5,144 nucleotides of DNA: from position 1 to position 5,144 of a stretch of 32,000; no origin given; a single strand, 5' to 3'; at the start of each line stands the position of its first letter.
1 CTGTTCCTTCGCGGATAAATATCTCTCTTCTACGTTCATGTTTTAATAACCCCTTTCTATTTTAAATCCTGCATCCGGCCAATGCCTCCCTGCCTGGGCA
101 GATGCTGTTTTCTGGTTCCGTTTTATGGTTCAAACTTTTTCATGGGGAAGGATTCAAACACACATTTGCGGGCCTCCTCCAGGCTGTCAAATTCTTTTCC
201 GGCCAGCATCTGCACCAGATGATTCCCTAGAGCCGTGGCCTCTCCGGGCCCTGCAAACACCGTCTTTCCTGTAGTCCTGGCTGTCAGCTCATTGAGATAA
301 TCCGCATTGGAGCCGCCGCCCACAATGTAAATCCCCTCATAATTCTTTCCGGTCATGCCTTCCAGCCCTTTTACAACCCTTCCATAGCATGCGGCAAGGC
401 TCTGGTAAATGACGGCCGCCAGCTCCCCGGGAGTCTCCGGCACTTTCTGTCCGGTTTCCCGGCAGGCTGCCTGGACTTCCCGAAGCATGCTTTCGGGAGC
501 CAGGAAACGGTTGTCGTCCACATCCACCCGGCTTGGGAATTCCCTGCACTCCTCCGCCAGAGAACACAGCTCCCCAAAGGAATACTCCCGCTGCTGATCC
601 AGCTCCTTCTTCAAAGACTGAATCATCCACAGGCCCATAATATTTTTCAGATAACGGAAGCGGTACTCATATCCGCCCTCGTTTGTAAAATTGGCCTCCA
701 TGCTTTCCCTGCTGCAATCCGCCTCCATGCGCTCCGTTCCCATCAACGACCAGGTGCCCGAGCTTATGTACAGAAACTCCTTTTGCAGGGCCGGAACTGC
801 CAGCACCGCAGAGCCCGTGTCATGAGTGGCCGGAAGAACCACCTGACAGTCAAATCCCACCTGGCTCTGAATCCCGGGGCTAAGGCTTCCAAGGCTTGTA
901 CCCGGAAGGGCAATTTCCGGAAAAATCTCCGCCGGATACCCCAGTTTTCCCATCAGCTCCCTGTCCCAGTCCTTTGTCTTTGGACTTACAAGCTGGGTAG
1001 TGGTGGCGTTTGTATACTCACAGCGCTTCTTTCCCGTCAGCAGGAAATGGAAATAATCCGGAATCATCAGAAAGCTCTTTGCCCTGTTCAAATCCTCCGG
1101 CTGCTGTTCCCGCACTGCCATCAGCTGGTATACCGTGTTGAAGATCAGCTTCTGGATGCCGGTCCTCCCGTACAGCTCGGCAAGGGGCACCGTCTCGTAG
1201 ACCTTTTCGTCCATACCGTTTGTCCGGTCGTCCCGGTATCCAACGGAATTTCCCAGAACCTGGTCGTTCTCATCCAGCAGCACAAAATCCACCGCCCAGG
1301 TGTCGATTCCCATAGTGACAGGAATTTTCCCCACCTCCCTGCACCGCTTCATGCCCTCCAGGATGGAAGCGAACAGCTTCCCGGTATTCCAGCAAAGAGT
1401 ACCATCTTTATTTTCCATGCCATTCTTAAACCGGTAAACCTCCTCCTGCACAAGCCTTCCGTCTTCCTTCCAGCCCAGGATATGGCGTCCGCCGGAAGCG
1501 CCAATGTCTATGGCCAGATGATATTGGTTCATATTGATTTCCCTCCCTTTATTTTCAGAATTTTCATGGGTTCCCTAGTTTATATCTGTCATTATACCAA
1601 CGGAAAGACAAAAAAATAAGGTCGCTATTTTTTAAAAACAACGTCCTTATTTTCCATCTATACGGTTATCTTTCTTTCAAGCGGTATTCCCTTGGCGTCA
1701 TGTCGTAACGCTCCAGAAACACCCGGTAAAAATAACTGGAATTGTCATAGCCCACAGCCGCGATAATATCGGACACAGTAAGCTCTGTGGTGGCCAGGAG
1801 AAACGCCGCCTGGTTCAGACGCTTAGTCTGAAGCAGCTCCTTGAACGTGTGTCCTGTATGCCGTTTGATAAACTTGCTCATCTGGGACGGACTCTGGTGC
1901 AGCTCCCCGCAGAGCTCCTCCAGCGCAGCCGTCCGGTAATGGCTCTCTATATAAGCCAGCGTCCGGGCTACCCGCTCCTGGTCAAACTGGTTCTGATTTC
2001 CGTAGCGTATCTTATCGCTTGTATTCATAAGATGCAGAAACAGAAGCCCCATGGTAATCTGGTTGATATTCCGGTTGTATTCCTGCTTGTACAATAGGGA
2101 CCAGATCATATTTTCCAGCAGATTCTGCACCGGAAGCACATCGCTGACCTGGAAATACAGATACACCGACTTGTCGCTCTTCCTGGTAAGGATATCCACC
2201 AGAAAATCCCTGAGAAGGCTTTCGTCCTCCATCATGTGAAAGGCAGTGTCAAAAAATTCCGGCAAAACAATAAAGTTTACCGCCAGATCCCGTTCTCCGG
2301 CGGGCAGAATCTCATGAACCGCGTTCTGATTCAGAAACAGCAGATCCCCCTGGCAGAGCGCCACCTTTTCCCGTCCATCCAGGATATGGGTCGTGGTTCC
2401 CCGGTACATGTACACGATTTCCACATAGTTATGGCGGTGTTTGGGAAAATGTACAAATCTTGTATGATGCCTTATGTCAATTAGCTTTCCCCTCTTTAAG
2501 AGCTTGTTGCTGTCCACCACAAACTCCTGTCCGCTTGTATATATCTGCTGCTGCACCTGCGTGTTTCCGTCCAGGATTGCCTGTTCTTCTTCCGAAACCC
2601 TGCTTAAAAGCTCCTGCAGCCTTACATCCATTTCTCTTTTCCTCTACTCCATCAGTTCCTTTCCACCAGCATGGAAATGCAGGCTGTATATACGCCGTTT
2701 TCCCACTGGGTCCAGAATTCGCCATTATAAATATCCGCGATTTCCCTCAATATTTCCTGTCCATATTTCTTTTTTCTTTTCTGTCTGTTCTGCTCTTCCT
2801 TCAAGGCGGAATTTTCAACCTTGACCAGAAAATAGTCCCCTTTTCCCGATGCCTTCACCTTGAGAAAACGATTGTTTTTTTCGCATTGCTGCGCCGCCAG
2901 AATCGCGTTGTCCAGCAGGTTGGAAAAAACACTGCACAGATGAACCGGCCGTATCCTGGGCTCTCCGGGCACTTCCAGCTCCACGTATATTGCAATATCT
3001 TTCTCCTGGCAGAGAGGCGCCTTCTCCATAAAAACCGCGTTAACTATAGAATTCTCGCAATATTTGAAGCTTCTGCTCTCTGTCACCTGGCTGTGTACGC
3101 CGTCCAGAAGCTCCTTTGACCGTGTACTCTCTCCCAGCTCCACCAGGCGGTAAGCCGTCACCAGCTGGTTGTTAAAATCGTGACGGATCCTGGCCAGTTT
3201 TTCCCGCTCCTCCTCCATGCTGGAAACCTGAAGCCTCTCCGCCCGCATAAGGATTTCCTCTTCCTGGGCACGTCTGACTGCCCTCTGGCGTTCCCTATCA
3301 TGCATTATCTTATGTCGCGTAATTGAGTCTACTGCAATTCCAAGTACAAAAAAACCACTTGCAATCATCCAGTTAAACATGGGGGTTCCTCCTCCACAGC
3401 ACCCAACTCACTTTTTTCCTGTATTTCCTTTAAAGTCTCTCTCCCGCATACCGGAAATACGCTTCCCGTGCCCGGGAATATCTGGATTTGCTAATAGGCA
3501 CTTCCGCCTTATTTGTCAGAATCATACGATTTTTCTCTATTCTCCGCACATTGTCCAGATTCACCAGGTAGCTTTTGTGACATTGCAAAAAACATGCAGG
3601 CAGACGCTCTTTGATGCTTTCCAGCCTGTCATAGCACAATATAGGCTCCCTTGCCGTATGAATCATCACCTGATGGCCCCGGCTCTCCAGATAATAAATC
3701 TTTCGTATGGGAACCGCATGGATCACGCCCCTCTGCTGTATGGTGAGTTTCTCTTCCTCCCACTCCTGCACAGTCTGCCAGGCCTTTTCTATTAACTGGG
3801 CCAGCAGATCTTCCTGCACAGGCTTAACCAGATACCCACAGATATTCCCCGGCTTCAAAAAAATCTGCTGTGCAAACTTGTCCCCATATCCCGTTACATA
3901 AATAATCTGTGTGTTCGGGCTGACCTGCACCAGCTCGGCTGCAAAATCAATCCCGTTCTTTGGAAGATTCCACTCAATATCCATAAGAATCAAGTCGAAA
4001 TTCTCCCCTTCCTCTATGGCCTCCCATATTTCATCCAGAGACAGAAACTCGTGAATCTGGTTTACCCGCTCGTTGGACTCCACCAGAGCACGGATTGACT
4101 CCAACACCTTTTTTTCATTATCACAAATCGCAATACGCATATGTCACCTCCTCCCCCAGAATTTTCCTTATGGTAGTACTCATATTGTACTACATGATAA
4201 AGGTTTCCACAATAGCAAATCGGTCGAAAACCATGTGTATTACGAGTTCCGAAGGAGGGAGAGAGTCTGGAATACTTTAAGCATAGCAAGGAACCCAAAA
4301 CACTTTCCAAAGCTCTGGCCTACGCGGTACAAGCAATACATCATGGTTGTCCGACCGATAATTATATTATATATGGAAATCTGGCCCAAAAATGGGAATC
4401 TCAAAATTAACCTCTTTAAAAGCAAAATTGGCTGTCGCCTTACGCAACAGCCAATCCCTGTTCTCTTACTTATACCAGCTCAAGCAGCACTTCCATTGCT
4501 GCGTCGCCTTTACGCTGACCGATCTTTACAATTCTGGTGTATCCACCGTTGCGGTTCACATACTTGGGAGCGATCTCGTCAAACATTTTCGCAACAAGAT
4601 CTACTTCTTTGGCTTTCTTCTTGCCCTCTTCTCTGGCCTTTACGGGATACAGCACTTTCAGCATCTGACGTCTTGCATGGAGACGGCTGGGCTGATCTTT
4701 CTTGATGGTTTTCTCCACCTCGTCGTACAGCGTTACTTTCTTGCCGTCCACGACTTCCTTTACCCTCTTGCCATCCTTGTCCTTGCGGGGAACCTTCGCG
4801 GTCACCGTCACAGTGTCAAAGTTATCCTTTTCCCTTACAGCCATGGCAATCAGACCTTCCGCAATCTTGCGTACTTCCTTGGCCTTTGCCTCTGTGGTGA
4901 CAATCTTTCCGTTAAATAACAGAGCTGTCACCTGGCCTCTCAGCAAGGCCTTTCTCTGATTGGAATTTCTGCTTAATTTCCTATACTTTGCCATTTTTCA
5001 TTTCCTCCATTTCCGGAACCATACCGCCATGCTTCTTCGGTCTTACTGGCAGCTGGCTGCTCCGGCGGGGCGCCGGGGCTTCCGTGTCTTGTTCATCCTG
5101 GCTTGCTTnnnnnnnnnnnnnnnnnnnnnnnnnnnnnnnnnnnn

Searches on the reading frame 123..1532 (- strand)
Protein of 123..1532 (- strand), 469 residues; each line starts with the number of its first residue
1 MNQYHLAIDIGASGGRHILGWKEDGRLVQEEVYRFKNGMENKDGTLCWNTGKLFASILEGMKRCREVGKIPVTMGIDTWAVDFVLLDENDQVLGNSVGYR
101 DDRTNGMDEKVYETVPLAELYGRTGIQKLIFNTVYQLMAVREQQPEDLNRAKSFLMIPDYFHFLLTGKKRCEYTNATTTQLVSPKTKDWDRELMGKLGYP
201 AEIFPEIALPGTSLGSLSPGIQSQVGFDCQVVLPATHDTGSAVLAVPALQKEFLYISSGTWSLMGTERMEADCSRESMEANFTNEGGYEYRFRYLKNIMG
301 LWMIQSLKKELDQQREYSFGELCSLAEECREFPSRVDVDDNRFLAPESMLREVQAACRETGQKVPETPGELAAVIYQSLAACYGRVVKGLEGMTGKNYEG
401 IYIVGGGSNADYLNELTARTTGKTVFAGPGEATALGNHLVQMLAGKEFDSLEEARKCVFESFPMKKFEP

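Call 34: search_protein_families(library=pfam, proteins=[window:123-1532:-], max_evalue=0.00001)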
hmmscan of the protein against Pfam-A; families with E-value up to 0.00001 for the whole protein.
window:123-1532:- (469 aa): 2 families
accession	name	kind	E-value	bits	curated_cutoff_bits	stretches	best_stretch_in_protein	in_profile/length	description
PF00370.27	FGGY_N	-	1.2e-32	114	28.8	1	4-244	1-244/245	FGGY family of carbohydrate kinases, N-terminal domain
PF02782.22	FGGY_C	-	7.1e-26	91.6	27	1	254-444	1-197/198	FGGY family of carbohydrate kinases, C-terminal domain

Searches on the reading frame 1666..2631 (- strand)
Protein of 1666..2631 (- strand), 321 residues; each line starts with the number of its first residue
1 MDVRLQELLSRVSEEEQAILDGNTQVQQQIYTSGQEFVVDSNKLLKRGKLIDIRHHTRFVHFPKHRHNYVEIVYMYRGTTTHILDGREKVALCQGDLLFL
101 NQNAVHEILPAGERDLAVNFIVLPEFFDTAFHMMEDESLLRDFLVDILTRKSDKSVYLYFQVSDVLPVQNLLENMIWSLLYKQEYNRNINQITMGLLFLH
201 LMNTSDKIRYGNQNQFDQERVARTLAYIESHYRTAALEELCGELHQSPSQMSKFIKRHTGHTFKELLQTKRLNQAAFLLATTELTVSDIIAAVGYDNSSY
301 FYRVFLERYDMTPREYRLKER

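Call 34: search_protein_families(library=pfam, proteins=[window:1666-2631:-], max_evalue=0.00001)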
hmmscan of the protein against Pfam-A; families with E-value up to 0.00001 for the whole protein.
window:1666-2631:- (321 aa): 3 families
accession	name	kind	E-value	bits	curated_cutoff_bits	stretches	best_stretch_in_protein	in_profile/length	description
PF12833.13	HTH_18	-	5.7e-20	71.8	33.6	1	240-317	1-78/80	Helix-turn-helix domain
PF00165.29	HTH_AraC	-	7.2e-14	51.9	26.6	1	280-317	2-41/42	Bacterial regulatory helix-turn-helix proteins, AraC family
PF02311.25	AraC_binding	-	2.4e-08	34.2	21.1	1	61-118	15-71/135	AraC-like ligand binding domain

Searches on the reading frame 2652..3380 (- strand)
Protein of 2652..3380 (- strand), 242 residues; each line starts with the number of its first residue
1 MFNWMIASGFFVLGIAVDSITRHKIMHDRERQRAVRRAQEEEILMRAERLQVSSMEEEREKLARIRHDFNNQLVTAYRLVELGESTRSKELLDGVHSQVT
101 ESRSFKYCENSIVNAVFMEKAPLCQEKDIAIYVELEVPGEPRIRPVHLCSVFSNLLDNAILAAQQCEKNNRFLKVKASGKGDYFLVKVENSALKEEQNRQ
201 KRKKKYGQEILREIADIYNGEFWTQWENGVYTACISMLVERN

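Call 34: search_protein_families(library=pfam, proteins=[window:2652-3380:-], max_evalue=0.00001)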
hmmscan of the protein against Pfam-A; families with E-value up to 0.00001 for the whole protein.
window:2652-3380:- (242 aa): 2 families
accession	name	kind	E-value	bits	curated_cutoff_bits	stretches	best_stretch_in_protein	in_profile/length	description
PF14501.12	HATPase_c_5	-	2.1e-12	47.3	22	1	144-235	2-99/102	GHKL domain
PF14689.11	SPOB_a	-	6.1e-06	26.2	28.1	0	49-103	3-57/62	Sensor_kinase_SpoOB-type, alpha-helical domain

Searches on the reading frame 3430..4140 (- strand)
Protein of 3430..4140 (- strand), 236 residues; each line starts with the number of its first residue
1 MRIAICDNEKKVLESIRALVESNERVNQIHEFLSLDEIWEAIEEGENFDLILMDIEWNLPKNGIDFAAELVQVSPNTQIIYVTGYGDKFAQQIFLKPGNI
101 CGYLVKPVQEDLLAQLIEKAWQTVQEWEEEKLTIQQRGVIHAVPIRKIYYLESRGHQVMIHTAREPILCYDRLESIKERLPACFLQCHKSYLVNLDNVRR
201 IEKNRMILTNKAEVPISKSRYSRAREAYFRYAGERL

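Call 34: search_protein_families(library=pfam, proteins=[window:3430-4140:-], max_evalue=0.00001)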
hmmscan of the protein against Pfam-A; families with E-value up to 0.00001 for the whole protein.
window:3430-4140:- (236 aa): 2 families
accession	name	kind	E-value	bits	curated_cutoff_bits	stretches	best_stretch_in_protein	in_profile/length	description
PF04397.21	LytTR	-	3.4e-23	82.1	22.6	1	140-227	3-96/98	LytTr DNA-binding domain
PF00072.30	Response_reg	-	1.1e-14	55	30.2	1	3-117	1-110/111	Response regulator receiver domain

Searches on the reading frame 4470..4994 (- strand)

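Call 34: search_protein_families(library=pfam, proteins=[window:4470-4994:-], max_evalue=0.00001)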
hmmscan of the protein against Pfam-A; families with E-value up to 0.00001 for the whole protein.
window:4470-4994:- (174 aa): 1 family
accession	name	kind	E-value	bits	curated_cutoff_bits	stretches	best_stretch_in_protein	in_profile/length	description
PF01196.24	Ribosomal_L17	-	2.4e-29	102.5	27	1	17-174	1-97/97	Ribosomal protein L17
